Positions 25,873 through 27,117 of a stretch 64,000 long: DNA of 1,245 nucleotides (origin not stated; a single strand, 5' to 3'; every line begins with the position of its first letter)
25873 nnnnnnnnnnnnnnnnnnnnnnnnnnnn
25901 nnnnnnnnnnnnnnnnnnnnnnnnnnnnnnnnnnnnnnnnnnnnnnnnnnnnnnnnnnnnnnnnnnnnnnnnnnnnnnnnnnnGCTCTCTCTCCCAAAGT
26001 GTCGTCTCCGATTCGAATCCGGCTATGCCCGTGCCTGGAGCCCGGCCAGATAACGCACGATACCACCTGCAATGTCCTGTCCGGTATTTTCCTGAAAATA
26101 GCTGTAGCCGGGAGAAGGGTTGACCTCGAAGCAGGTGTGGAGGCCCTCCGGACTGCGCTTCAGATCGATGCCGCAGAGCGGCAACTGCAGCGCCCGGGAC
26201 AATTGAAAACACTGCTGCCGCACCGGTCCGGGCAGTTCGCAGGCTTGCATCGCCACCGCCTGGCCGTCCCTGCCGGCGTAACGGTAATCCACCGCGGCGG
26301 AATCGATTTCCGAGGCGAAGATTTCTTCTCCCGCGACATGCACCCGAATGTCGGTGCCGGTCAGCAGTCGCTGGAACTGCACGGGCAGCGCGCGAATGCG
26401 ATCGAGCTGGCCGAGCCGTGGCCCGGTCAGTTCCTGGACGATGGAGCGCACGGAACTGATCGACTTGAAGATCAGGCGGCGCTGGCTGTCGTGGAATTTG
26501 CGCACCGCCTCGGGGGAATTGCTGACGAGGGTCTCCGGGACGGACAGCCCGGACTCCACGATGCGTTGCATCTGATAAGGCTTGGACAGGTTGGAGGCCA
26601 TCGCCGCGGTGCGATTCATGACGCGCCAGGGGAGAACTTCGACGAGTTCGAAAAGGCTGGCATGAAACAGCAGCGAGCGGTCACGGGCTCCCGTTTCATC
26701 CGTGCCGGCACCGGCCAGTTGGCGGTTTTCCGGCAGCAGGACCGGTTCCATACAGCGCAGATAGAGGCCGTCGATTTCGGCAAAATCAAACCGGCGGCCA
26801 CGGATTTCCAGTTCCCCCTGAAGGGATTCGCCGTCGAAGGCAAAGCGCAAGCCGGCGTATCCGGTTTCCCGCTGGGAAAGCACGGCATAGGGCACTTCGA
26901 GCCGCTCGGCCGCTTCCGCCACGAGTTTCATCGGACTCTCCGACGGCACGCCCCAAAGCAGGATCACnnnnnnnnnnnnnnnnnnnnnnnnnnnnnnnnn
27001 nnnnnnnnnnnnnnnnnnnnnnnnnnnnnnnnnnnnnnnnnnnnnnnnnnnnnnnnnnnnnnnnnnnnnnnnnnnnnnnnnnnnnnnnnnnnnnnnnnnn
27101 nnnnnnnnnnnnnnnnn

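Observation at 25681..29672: Discrete 4-gene operon: cytoplasmic M6 metalloprotease, two ATP-grasp paralogs and a 100-aa protein, with no recognisable precursor peptide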

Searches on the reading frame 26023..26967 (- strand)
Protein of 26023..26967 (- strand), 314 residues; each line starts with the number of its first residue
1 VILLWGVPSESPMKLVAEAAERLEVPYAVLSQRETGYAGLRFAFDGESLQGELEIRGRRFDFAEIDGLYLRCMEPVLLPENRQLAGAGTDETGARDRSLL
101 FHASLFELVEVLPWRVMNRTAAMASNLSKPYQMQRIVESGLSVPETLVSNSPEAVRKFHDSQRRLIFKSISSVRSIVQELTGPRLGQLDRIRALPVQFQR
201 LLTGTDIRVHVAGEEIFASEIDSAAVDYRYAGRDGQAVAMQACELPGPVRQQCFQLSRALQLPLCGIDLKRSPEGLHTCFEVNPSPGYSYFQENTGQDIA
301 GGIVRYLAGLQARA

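Call 3: search_protein_families(library=pfam, proteins=[window:26023-26967:-], max_evalue=1)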
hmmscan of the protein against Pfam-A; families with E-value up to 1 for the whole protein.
window:26023-26967:- (314 aa): 2 families
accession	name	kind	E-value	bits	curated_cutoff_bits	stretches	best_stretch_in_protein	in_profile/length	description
PF08443.16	RimK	-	2.1e-08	34.4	21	1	139-307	14-188/188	RimK-like ATP-grasp domain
PF05678.19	VQ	-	0.24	11.4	20.5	1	174-183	15-24/28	VQ motif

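Call 4: search_protein_families(library=ncbifam, proteins=[window:26023-26967:-], max_evalue=1)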
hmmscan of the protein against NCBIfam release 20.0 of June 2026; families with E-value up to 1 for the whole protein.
window:26023-26967:- (314 aa): 10 families
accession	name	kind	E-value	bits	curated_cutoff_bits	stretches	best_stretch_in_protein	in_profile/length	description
TIGR04187.1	GRASP_SAV_5884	subfamily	4.9e-31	108.1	350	1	40-307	41-311/312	ATP-grasp ribosomal peptide maturase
TIGR04184.1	ATPgraspMvdD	equivalog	1.4e-18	67.2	475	1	103-301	98-313/321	MvdD family ATP-grasp ribosomal peptide maturase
TIGR04185.1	ATPgraspMvdC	equivalog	1.3e-17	64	425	1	40-303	41-312/318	MvdC family ATP-grasp ribosomal peptide maturase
TIGR00768.1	rimK_fam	subfamily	6e-16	58.6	143.4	2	204-306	175-275/276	RimK family alpha-L-glutamate ligase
NF007764.0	PRK10446.1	equivalog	1.4e-09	37.7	331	1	109-307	80-286/300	30S ribosomal protein S6--L-glutamate ligase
NF040720.1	MptN_Meth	equivalog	2.3e-08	33.5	350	1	100-307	73-290/291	tetrahydromethanopterin:alpha-L-glutamate ligase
TIGR02144.1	LysX_arch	equivalog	3.6e-07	29.6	275.6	1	204-309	175-277/281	lysine biosynthesis protein LysX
NF005315.0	PRK06849.1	equivalog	0.0053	15.8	406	1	132-173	120-163/389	hypothetical protein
TIGR04192.1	GRASP_w_spasm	equivalog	0.0066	15.8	230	0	216-286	228-297/318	grasp-with-spasm system ATP-grasp peptide maturase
NF003573.0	PRK05246.1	equivalog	0.064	12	272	1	101-171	97-163/316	glutathione synthase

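Call 7: search_protein_families(library=padloc, proteins=[window:26023-26967:-], max_evalue=1)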
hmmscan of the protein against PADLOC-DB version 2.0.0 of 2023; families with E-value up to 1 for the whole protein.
window:26023-26967:- (314 aa): 0 families

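Call 8: find_homologous_proteins(query=window:26023-26967:-, max_evalue=0.001)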
Query window:26023-26967:- (314 aa): 2236 proteins with E <= 0.001 among 6965 candidates; the best 120 are listed.
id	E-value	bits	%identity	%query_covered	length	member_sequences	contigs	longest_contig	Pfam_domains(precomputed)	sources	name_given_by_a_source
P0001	1.6e-195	666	100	96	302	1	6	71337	PF08443.17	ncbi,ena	-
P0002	1.5e-180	617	89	99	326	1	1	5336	PF08443.17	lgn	-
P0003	5.7e-171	585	84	99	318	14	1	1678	PF08443.17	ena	-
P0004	7.9e-128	444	65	99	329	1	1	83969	PF08443.17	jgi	jgi:glutathione synthase/RimK-type ligase-like ATP-grasp enzyme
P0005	2.4e-96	340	54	99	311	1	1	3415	PF08443.17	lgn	-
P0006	6.0e-96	339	55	98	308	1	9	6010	PF08443.17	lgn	-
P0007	8.7e-93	329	54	98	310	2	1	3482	PF08443.17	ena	-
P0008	4.7e-92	326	53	98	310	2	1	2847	PF08443.17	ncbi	-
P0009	5.4e-92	326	53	98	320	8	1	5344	PF08443.17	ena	-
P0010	9.0e-92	325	52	98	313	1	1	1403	PF08443.17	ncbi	-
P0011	1.6e-91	325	50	98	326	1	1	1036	PF08443.17,PF02655.20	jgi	jgi:hypothetical protein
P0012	2.4e-91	324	52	98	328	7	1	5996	PF08443.17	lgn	-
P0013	2.5e-91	324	52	98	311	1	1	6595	PF08443.17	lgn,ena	-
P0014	2.7e-91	324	50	98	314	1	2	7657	PF08443.17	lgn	-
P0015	8.2e-91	322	50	98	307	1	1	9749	PF08443.17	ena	-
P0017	1.0e-90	322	52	98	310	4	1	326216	PF08443.17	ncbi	ncbi:MAG: hypothetical protein R3A44_22090 [Caldilineaceae bacterium]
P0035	1.9e-88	315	51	98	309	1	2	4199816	PF08443.17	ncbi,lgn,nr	ncbi:hypothetical protein YTPLAS18_31940 [Nitrospira sp.]|nr:hypothetical protein YTPLAS18_31940 [Ni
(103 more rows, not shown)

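Call 9: find_encoding_contigs(protein=P0035, flank=8000, max_places=2)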
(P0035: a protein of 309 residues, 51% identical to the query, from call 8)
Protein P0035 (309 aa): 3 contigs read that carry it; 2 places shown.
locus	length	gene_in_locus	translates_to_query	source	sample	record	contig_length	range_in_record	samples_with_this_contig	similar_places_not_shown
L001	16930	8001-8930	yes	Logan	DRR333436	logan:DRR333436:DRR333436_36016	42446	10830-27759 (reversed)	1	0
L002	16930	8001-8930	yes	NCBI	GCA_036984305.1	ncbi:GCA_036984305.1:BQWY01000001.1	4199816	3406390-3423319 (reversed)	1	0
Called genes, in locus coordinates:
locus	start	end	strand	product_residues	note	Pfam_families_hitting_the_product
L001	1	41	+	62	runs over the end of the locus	-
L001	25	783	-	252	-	PF01812:5-FTHF_cyc-lig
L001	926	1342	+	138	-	-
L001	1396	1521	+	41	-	-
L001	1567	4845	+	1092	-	-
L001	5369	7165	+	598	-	PF05547:Peptidase_M6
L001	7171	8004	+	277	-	-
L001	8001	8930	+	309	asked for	PF08443:RimK (weak)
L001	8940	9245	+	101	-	-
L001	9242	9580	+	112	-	-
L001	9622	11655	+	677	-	PF00112:Peptidase_C1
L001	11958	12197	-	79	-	-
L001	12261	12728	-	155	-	-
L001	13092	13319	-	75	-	-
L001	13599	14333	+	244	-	PF00702:Hydrolase, PF12710:HAD, PF13419:HAD_2, PF13242:Hydrolase_like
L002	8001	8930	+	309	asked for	PF08443:RimK (weak)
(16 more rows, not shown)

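Call 10: find_encoding_contigs(protein=P0017, flank=8000, max_places=2)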
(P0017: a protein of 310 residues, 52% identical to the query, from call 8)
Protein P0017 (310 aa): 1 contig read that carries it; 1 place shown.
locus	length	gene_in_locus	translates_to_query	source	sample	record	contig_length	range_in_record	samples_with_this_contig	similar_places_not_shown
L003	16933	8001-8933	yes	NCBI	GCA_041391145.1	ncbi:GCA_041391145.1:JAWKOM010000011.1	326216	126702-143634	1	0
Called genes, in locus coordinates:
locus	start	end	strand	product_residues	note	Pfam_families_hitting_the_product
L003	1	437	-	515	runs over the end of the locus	PF01547:SBP_bac_1, PF13416:SBP_bac_8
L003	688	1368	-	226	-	PF02734:Dak2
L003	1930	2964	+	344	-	PF00005:ABC_tran, PF13304:AAA_21 (faint)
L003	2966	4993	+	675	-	PF00528:BPD_transp_1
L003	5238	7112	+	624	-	PF05547:Peptidase_M6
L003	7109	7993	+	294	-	-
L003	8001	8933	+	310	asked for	PF08443:RimK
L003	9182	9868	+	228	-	PF13711:DUF4160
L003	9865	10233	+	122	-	-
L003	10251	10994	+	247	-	PF23441:SDR, PF00106:adh_short, PF08659:KR (weak), PF13561:adh_short_C2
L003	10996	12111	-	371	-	PF02746:MR_MLE_N, PF13378:MR_MLE_C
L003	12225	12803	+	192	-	-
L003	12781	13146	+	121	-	PF18480:DUF5615 (weak)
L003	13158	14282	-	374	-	PF01408:GFO_IDH_MocA, PF03447:NAD_binding_3 (faint), PF02894:GFO_IDH_MocA_C (weak), PF22725:GFO_IDH_MocA_C3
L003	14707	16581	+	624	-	PF00512:HisKA, PF02518:HATPase_c, PF00072:Response_reg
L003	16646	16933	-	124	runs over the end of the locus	PF00355:Rieske, PF13806:Rieske_2, PF22543:Rieske_4 (weak)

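Call 11: find_encoding_contigs(protein=P0004, flank=8000, max_places=2)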
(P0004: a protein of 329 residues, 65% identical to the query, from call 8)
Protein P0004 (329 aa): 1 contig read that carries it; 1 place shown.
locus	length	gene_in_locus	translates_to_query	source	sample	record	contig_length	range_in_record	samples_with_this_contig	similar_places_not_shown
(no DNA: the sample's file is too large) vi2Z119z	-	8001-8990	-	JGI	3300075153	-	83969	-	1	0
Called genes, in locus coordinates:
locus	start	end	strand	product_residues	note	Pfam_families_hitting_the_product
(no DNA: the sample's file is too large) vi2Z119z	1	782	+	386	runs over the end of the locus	PF01734:Patatin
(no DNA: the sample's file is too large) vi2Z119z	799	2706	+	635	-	-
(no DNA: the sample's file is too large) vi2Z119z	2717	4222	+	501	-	-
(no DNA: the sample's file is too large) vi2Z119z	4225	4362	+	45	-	-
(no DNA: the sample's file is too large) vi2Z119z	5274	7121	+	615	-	PF05547:Peptidase_M6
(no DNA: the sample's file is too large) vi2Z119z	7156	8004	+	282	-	-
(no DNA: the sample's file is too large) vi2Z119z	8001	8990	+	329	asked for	PF08443:RimK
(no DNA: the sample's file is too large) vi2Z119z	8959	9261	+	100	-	-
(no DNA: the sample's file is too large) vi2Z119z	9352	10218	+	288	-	PF03935:SKN1_KRE6_Sbg1 (faint), PF00722:Glyco_hydro_16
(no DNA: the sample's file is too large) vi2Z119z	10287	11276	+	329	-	PF02129:Peptidase_S15 (weak), PF00135:COesterase, PF20434:BD-FAE, PF07859:Abhydrolase_3, PF12697:Abhydrolase_6 (weak), PF01738:DLH (faint), PF00326:Peptidase_S9, PF20434:BD-FAE (weak)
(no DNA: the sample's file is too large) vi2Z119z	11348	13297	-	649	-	PF26550:Tricorn_2nd, PF26549:Tricorn_N, PF07676:PD40, PF26550:Tricorn_2nd (weak), PF26549:Tricorn_N, PF07676:PD40, PF00326:Peptidase_S9, PF01738:DLH, +4 more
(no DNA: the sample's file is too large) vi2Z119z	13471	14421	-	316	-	PF00072:Response_reg, PF13487:HD_5, PF01966:HD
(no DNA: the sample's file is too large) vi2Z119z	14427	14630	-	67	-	-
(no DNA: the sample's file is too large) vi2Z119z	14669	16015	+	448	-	PF01566:Nramp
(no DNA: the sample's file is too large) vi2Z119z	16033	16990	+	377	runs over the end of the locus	PF01408:GFO_IDH_MocA, PF22725:GFO_IDH_MocA_C3, PF02894:GFO_IDH_MocA_C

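Call 28: find_related_loci(query=A1, collection=genome_contigs, flank=8000)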
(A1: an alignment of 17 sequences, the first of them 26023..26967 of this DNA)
Query A1 (314 aa) in genome_contigs; peptide patterns used: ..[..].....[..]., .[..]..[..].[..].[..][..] (x = any residue, [..] = any of these).
585 stretches matched a pattern; 550 encode a relative of the query (tblastn E <= 1e-3); the best 80 are kept; 80 distinct loci.
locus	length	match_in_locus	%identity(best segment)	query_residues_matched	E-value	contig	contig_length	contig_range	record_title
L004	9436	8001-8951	84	1-311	3e-179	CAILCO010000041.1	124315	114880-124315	MAG: uncultured Sterolibacterium sp. isolate MJ-2014-D4_bin-427 genome assembly, contig: bin-427:041/176, whole genome s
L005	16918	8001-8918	53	1-307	2e-99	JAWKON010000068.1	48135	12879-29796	MAG: Caldilineaceae bacterium isolate ABC1.76 ABC1.76.fa-68, whole genome shotgun sequence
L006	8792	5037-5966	48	1-307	2e-96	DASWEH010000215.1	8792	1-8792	MAG TPA_asm: Anaerolineales bacterium isolate SMAG_U2757 k141_566329, whole genome shotgun sequence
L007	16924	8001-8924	49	1-309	7e-95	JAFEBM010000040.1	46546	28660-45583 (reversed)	MAG: Nitrospira sp. isolate CTRL-LIN-TMP-bin1 Nitrospira-sp.-TMP-bin1__40__length-46546, whole genome shotgun sequence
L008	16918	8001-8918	46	1-307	2e-94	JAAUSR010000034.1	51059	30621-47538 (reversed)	MAG: Thioploca sp. isolate SL_4_0 NODE_89_length_51059_cov_11.487336, whole genome shotgun sequence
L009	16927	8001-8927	50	1-310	4e-93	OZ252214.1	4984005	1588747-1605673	MAG: Cellvibrionaceae bacterium isolate 55a8bffa-a2ad-4596-9e63-39a54d4c2177 genome assembly, chromosome: 1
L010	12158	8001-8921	50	1-309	7e-93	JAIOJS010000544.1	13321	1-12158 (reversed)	MAG: Thermoanaerobaculia bacterium isolate MAG_62 contig_312578, whole genome shotgun sequence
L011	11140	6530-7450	50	1-309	1e-92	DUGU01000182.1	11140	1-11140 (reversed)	MAG TPA_asm: Methanoregulaceae archaeon isolate UBA11384 contig_53774, whole genome shotgun sequence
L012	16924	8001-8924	46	1-309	1e-92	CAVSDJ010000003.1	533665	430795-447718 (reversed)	MAG: Blastocatellia bacterium isolate MFD01916.bin.3.112 genome assembly, contig: contig_2131, whole genome shotgun sequ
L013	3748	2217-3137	50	1-308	7e-93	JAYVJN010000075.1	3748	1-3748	MAG: Acidobacteriota bacterium isolate GL53_Down_metabat_36 GL53_Down_metabat_36_74, whole genome shotgun sequence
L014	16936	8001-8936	44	1-313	1e-91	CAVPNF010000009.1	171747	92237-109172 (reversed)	MAG: uncultured Chitinophagaceae bacterium isolate MFD10113.bin.1.199 genome assembly, contig: contig_41460, whole genom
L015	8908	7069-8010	47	1-309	2e-91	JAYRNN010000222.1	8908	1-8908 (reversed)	MAG: Anaerolineales bacterium isolate XM2_XAASGE4bin.2 k141_845768, whole genome shotgun sequence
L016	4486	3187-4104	46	1-307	8e-92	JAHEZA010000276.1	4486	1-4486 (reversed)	MAG: Chitinophagaceae bacterium isolate nzgw140 NODE_15809_length_4487_cov_2.876317, whole genome shotgun sequence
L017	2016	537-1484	48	1-313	4e-96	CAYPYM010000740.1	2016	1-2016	MAG TPA_asm: uncultured Ignavibacteriales bacterium isolate binchicken_co151_82 genome assembly, contig: NODE_147319_len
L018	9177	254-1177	47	1-309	9e-91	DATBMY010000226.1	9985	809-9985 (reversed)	MAG TPA_asm: Blastocatellia bacterium isolate SMAG_U4010 k141_1939324, whole genome shotgun sequence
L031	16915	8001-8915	46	1-309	1e-85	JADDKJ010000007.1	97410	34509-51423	MAG: Gammaproteobacteria bacterium isolate bin1 7, whole genome shotgun sequence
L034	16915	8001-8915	47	1-308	3e-85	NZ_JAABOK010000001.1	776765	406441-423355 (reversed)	Chitinophaga solisilvae strain O9 NODE_1, whole genome shotgun sequence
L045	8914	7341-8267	46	1-312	9e-82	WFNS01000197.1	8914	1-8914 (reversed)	MAG: Gammaproteobacteria bacterium isolate S012_118 k151_35295, whole genome shotgun sequence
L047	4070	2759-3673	45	1-309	5e-82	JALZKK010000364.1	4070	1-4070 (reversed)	MAG: Acidobacteriota bacterium isolate MSU bin5 SD1457-59_k127_2191649, whole genome shotgun sequence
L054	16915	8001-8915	44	1-310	4e-81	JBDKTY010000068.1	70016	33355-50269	MAG: Syntrophobacter sp. isolate 7_bin.95 c_000000275655, whole genome shotgun sequence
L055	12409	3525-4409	45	1-299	7e-81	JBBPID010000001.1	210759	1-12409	MAG: Acidobacteriota bacterium isolate BPF5-02-03_bin_1 NODE_1_length_210759_cov_10.179261, whole genome shotgun sequenc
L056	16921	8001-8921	42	1-311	5e-81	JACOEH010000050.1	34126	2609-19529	MAG: Nitrospira sp. isolate S1bin.12 NODE_412_length_34126_cov_30.805641, whole genome shotgun sequence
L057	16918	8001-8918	46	1-309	5e-81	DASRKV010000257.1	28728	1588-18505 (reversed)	MAG TPA_asm: Opitutaceae bacterium isolate SMAG_U10171 k141_76979, whole genome shotgun sequence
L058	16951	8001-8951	44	1-309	4e-81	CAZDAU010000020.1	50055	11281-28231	MAG TPA_asm: uncultured Anaerolinea sp. isolate binchicken_co274_325 genome assembly, contig: NODE_1795_length_50055_cov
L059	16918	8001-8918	44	1-309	4e-81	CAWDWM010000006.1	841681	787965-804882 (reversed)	MAG: uncultured Actinomycetes bacterium isolate MFD05442.bin.2.72 genome assembly, contig: contig_45576, whole genome sh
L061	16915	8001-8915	44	1-309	1e-80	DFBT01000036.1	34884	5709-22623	MAG TPA_asm: candidate division WOR-3 bacterium UBA3073 UBA3073_contig_2021, whole genome shotgun sequence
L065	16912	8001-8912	45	1-309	2e-80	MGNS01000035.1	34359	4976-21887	MAG: Chloroflexi bacterium RBG_16_57_11 RBG_16_scaffold_1483, whole genome shotgun sequence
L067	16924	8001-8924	45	1-311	4e-80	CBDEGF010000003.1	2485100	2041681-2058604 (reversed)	MAG: Candidatus Marinacidobacterales bacterium isolate c082ba49-c445-4dc2-813e-242f56799b7a genome assembly, contig: con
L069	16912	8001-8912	46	1-307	1e-79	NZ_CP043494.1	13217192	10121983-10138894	Archangium minus strain Cbm 6 chromosome, complete genome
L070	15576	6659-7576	47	1-309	2e-79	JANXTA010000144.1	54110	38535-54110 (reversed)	MAG: Betaproteobacteria bacterium isolate 338R_metabat_123 338R_k141_1121780, whole genome shotgun sequence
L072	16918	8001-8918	44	1-309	4e-79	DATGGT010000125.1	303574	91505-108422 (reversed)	MAG TPA_asm: Terriglobales bacterium isolate SMAG_U9761 k141_2054214, whole genome shotgun sequence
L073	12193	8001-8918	43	1-309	6e-79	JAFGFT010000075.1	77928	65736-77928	MAG: Dehalococcoidia bacterium isolate Zod_Metabat.1332 k87_13119007, whole genome shotgun sequence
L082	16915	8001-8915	44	1-309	1e-77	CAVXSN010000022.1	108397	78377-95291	MAG: Ilumatobacteraceae bacterium isolate MFD04850.bin.2.162 genome assembly, contig: contig_7575, whole genome shotgun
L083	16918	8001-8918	43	1-309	8e-78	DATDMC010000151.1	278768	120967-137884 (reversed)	MAG TPA_asm: Pyrinomonadaceae bacterium isolate SMAG_U400 k141_788238, whole genome shotgun sequence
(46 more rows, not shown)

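Call 31: search_protein_families(library=pfam, proteins=[L015:3711-6158:+, L031:5753-7177:+, L034:5708-7210:+, L045:4383-6506:+, L047:17-2041:+, L054:5349-7247:+, L055:856-2805:+, L056:5675-7177:+, L057:5590-7071:+, L058:5378-7264:+], max_evalue=0.01)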
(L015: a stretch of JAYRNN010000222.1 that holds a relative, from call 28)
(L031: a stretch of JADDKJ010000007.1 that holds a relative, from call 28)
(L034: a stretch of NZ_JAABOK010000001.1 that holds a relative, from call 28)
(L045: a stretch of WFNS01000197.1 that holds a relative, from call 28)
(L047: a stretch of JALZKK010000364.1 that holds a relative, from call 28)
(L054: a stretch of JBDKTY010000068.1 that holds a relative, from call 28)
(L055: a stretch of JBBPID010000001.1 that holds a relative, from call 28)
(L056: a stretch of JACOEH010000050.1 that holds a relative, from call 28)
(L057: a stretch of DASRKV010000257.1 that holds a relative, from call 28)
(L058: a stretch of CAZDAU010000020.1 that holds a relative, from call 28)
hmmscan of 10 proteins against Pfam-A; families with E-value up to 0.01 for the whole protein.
L015:3711-6158:+ (815 aa): 4 families
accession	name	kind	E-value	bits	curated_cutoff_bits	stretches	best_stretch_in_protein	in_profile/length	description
PF08239.17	SH3_3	-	3e-34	117.4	27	4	500-557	2-54/54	Bacterial SH3 domain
PF03724.22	META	-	4.5e-33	114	24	2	186-284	4-99/109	META domain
PF16158.11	N_BRCA1_IG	-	6.1e-09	36.8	28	1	715-799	4-92/108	Ig-like domain from next to BRCA1 gene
PF06347.19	SH3_4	-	2.8e-06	27.4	24.1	0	501-538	5-40/56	Bacterial SH3 domain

L031:5753-7177:+ (474 aa): 0 families

L034:5708-7210:+ (500 aa): 2 families
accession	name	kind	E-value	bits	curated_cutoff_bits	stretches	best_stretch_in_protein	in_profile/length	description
PF25819.1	Nal1_C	-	0.00012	21.8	26.1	0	189-287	128-223/268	Nal1 C-terminal domain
PF25608.1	NAL1_N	-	0.00068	19.8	27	1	4-67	6-69/80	NARROW LEAF 1 N-terminal domain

L045:4383-6506:+ (707 aa): 2 families
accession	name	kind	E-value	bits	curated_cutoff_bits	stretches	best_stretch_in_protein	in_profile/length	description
PF00949.27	Peptidase_S7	-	0.0016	18.7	20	1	265-290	95-120/131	Peptidase S7, Flavivirus NS3 serine protease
PF13365.12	Trypsin_2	-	0.004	18.4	27.6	1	124-282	4-144/144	Trypsin-like peptidase domain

L047:17-2041:+ (674 aa): 1 family
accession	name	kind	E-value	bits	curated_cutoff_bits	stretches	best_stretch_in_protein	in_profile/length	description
PF00082.27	Peptidase_S8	-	2.9e-10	40.4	21.8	1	237-488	52-273/288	Subtilase family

L054:5349-7247:+ (632 aa): 1 family
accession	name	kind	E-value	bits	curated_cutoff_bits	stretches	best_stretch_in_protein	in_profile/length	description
PF00082.27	Peptidase_S8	-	5e-13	49.5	21.8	1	204-458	46-273/288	Subtilase family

L055:856-2805:+ (649 aa): 1 family
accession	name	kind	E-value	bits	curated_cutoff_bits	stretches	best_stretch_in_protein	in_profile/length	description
PF00082.27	Peptidase_S8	-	7.1e-13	48.9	21.8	1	216-469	51-274/288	Subtilase family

L056:5675-7177:+ (500 aa): 1 family
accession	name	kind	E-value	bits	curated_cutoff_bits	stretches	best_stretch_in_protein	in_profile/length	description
PF01453.30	B_lectin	-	1.6e-05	25.8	32.4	0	23-77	16-75/105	D-mannose binding lectin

L057:5590-7071:+ (493 aa): 2 families
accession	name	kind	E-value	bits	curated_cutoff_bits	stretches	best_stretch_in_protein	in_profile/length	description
PF25819.1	Nal1_C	-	1.4e-05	24.9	26.1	1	199-288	129-210/268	Nal1 C-terminal domain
PF25608.1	NAL1_N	-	0.001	19.2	27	1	32-75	25-70/80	NARROW LEAF 1 N-terminal domain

L058:5378-7264:+ (628 aa): 1 family
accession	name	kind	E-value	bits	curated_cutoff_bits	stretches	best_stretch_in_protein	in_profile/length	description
PF00082.27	Peptidase_S8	-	3.9e-16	59.7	21.8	1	216-469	50-273/288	Subtilase family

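Call 32: search_protein_families(library=pfam, proteins=[L059:5499-7307:+, L061:5716-7158:+, L065:5312-7279:+, L067:5369-7198:+, L070:4160-5833:+, L073:5071-7122:+, L082:5084-7156:+, L069:6486-7241:+, L083:6251-7153:+, L072:6389-7207:+], max_evalue=0.01)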
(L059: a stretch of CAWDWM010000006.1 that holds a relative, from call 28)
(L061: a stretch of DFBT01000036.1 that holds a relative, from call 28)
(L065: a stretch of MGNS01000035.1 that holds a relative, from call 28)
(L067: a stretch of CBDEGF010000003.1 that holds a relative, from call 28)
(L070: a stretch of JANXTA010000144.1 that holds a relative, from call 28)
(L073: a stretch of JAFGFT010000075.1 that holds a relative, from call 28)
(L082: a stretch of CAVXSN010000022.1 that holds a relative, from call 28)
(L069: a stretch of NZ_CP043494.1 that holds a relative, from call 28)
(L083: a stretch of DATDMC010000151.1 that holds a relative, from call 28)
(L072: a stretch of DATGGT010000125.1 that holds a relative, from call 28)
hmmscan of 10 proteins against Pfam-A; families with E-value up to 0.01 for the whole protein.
L059:5499-7307:+ (602 aa): 1 family
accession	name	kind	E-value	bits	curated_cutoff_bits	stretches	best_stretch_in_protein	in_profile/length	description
PF00082.27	Peptidase_S8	-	1.1e-08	35.1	21.8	1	199-447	48-272/288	Subtilase family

L061:5716-7158:+ (480 aa): 3 families
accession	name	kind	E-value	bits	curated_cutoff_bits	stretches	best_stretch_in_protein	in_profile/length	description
PF25608.1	NAL1_N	-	6.2e-06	26.3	27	1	6-74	4-70/80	NARROW LEAF 1 N-terminal domain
PF05579.19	Peptidase_S32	-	0.002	17.8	24.7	1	283-328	204-249/297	Equine arteritis virus serine endopeptidase S32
PF02934.20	GatB_N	-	0.0024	17.5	23.4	1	326-379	191-241/277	GatB/GatE catalytic domain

L065:5312-7279:+ (655 aa): 1 family
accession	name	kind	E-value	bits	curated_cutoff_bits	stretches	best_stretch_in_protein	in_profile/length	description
PF00082.27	Peptidase_S8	-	4e-13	49.8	21.8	1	215-469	49-273/288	Subtilase family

L067:5369-7198:+ (609 aa): 4 families
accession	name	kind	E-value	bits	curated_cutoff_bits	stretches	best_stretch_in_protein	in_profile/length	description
PF13365.12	Trypsin_2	-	1.1e-05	26.6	27.6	1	137-302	8-144/144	Trypsin-like peptidase domain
PF00949.27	Peptidase_S7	-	4.7e-05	23.7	20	1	285-310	95-120/131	Peptidase S7, Flavivirus NS3 serine protease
PF00089.32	Trypsin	-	0.0055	17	20.6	1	142-312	35-204/220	Trypsin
PF05579.19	Peptidase_S32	-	0.007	16.1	24.7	1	276-308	198-230/297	Equine arteritis virus serine endopeptidase S32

L070:4160-5833:+ (557 aa): 1 family
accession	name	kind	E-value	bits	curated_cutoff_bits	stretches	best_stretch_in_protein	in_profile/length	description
PF05579.19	Peptidase_S32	-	0.00074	19.2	24.7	1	269-304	202-237/297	Equine arteritis virus serine endopeptidase S32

L073:5071-7122:+ (683 aa): 3 families
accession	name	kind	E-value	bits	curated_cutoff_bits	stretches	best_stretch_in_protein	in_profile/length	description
PF25608.1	NAL1_N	-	0.0035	17.5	27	0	19-51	20-51/80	NARROW LEAF 1 N-terminal domain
PF05579.19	Peptidase_S32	-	0.0039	16.9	24.7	1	275-322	203-250/297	Equine arteritis virus serine endopeptidase S32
PF25819.1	Nal1_C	-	0.0055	16.3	26.1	0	210-289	141-212/268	Nal1 C-terminal domain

L082:5084-7156:+ (690 aa): 3 families
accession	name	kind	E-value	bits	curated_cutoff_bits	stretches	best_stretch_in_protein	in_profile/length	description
PF13365.12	Trypsin_2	-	0.00032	21.9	27.6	1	152-308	10-144/144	Trypsin-like peptidase domain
PF00949.27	Peptidase_S7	-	0.00083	19.7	20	1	290-321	94-129/131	Peptidase S7, Flavivirus NS3 serine protease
PF05579.19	Peptidase_S32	-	0.0035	17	24.7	1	286-333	202-249/297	Equine arteritis virus serine endopeptidase S32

L069:6486-7241:+ (251 aa): 0 families

L083:6251-7153:+ (300 aa): 0 families

L072:6389-7207:+ (272 aa): 0 families
